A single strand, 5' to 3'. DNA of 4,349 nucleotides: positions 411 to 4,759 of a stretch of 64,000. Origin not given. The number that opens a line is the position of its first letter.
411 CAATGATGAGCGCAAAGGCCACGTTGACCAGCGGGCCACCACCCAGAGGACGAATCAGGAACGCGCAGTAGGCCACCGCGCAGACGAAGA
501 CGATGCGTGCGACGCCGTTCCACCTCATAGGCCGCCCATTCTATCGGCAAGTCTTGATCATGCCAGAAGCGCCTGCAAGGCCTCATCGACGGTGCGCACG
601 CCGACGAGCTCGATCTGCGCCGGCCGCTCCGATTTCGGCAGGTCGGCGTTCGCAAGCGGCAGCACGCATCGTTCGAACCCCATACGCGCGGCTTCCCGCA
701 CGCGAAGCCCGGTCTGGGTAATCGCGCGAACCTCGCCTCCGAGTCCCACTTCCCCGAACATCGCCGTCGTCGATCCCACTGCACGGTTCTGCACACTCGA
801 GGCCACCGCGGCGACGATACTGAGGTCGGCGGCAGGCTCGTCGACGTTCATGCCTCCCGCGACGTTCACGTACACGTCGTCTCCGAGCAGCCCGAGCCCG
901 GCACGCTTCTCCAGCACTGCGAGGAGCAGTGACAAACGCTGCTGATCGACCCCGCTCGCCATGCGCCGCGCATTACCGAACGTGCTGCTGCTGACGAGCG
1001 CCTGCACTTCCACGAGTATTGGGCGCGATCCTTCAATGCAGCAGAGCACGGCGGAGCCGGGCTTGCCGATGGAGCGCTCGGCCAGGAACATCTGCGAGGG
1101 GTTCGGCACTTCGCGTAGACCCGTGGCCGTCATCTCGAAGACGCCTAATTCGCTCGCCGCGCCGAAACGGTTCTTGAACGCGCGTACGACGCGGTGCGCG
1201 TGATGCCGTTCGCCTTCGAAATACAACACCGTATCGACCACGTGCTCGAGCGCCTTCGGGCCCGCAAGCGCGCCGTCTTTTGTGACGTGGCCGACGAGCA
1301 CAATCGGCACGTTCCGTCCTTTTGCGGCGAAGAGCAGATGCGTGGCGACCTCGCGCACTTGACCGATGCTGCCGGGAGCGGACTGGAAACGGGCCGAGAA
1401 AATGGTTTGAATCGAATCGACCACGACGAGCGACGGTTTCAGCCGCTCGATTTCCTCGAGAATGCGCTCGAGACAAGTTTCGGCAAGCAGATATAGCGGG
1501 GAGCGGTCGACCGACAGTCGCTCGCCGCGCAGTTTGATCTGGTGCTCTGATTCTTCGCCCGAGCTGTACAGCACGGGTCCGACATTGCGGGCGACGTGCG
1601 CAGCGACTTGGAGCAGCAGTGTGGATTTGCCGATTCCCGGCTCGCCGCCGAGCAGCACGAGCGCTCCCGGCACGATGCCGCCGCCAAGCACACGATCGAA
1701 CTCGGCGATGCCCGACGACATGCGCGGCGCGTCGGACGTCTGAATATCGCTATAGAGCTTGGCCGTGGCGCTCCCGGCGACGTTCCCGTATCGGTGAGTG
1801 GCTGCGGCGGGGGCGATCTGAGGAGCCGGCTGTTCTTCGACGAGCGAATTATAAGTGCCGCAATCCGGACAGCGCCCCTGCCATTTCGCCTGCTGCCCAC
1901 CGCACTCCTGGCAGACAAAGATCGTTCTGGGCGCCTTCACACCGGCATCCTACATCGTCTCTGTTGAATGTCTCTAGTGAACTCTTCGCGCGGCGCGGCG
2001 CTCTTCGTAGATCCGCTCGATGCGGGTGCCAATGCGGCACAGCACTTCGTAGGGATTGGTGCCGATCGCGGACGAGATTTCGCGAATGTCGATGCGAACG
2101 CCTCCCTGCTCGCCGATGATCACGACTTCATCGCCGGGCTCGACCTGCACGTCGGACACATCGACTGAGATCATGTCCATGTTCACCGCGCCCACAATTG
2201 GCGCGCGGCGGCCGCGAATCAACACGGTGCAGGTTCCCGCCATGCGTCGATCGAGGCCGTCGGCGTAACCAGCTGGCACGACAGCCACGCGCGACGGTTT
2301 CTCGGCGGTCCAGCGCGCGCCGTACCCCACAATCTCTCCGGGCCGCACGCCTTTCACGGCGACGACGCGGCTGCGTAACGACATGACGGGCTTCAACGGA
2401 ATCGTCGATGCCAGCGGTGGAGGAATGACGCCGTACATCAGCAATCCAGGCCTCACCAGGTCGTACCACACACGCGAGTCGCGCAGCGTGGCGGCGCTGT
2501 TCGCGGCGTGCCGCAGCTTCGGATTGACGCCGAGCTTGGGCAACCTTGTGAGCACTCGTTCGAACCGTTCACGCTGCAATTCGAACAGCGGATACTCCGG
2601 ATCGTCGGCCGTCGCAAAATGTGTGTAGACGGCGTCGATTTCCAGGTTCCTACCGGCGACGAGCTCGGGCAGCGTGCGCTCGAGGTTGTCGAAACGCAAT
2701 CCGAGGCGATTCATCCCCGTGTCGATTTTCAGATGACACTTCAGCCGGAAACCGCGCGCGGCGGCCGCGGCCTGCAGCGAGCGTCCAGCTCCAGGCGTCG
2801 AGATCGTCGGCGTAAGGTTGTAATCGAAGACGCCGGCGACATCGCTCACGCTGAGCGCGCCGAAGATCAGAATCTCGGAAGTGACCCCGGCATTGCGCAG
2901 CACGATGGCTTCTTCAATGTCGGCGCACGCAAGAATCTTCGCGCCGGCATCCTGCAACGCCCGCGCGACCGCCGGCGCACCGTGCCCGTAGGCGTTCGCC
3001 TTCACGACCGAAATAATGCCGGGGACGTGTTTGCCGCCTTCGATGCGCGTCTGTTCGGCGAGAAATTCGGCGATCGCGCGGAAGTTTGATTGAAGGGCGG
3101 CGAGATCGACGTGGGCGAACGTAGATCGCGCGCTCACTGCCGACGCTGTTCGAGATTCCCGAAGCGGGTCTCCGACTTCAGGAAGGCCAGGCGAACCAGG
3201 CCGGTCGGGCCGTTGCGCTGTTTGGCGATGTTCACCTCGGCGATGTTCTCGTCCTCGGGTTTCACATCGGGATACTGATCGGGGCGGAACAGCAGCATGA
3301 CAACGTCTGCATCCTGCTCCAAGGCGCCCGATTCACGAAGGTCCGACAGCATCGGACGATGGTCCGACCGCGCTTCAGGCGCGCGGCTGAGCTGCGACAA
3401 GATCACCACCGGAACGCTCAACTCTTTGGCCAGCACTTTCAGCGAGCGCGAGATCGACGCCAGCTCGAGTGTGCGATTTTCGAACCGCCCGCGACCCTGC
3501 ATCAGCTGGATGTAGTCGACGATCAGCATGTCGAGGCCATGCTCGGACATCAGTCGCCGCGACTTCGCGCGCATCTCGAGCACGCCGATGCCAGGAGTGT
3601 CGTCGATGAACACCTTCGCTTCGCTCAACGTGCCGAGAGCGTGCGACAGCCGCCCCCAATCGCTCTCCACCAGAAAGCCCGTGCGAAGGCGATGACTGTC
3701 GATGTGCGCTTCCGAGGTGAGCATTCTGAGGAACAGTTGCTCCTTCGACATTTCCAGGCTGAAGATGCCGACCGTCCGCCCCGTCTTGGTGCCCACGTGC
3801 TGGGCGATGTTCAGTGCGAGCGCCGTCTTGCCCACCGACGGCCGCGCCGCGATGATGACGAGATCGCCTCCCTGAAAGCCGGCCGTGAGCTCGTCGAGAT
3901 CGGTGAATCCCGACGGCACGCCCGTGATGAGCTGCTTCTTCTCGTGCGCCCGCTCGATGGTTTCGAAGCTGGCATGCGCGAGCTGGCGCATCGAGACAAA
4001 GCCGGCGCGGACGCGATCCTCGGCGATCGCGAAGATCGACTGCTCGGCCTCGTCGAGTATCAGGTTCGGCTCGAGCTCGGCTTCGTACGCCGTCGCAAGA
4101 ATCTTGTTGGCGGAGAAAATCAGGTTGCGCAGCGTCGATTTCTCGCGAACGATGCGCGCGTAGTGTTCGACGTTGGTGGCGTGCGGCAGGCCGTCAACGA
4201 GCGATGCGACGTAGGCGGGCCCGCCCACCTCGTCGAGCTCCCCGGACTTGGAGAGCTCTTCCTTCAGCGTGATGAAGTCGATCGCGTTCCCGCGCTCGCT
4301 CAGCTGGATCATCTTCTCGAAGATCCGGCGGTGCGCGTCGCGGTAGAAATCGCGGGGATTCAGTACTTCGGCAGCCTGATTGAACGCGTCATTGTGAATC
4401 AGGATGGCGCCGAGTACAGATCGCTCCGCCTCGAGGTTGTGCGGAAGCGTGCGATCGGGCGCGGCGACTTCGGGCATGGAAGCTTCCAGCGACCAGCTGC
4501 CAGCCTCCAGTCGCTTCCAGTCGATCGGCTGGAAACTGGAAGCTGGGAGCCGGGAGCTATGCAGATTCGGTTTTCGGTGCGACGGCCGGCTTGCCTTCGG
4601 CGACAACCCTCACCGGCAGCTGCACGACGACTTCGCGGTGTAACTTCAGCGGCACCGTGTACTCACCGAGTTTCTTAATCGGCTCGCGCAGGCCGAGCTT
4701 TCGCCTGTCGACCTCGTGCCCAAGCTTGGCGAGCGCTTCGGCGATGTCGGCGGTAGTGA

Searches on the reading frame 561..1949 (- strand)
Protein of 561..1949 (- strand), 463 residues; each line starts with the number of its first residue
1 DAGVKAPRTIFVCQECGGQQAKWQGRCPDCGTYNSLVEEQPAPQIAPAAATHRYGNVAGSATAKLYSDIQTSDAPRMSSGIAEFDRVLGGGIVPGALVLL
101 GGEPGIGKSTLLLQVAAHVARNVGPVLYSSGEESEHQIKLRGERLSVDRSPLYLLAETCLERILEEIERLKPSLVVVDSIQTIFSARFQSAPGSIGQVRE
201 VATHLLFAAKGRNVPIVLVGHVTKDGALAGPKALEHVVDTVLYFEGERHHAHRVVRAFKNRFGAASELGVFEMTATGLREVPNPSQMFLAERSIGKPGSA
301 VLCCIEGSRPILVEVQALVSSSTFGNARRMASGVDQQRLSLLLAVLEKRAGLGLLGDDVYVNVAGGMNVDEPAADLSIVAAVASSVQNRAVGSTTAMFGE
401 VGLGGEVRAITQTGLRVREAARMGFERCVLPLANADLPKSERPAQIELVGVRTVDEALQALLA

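Call 12: search_protein_families(library=pfam, proteins=[window:561-1949:-])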
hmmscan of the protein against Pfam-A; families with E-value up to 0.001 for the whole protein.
window:561-1949:- (463 aa): 10 families
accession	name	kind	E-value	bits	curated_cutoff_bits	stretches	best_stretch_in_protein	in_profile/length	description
PF13481.12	AAA_25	-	4.3e-15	56.3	27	1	81-227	19-195/195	AAA domain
PF06745.19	ATPase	-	2.4e-13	50.4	26.6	1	78-149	2-74/231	KaiC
PF18073.7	Zn_ribbon_LapB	-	6.3e-11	42.2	25.7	1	11-38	1-28/28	Rubredoxin metal binding domain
PF03796.21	DnaB_C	-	8.6e-09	35.6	27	1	77-141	2-66/255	DnaB-like helicase C terminal domain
PF05362.19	Lon_C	-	1.8e-08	34.7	21.1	1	358-462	95-203/205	Lon protease (S16) C-terminal proteolytic domain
PF13191.12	AAA_16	-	6.9e-06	27.1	32.6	1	92-173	24-87/167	AAA ATPase domain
PF13401.12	AAA_22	-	1.1e-05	26.1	27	1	97-221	7-123/130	AAA domain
PF00004.35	AAA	-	2.5e-05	25.2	21.2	1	98-220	1-106/131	ATPase family associated with various cellular activities (AAA)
PF13541.12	ChlI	-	0.00014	22.2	27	1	359-434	45-121/121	Subunit ChlI of Mg-chelatase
PF25199.1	nSTAND_NTPase5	-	0.00016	22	34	1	96-187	42-133/145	Novel STAND NTPase 5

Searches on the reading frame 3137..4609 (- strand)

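Call 12: search_protein_families(library=pfam, proteins=[window:3137-4609:-])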
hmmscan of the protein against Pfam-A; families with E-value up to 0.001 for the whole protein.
window:3137-4609:- (491 aa): 4 families
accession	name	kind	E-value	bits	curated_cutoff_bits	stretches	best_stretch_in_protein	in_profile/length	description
PF03796.21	DnaB_C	-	1.6e-103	346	27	1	230-485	1-255/255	DnaB-like helicase C terminal domain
PF00772.26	DnaB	-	2.2e-36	124.5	23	1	55-156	2-103/103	DnaB-like helicase N terminal domain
PF13481.12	AAA_25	-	6.2e-08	32.9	27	1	228-407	12-190/195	AAA domain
PF06068.19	TIP49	-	0.00091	18.9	23.8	0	247-296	49-102/347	TIP49 P-loop domain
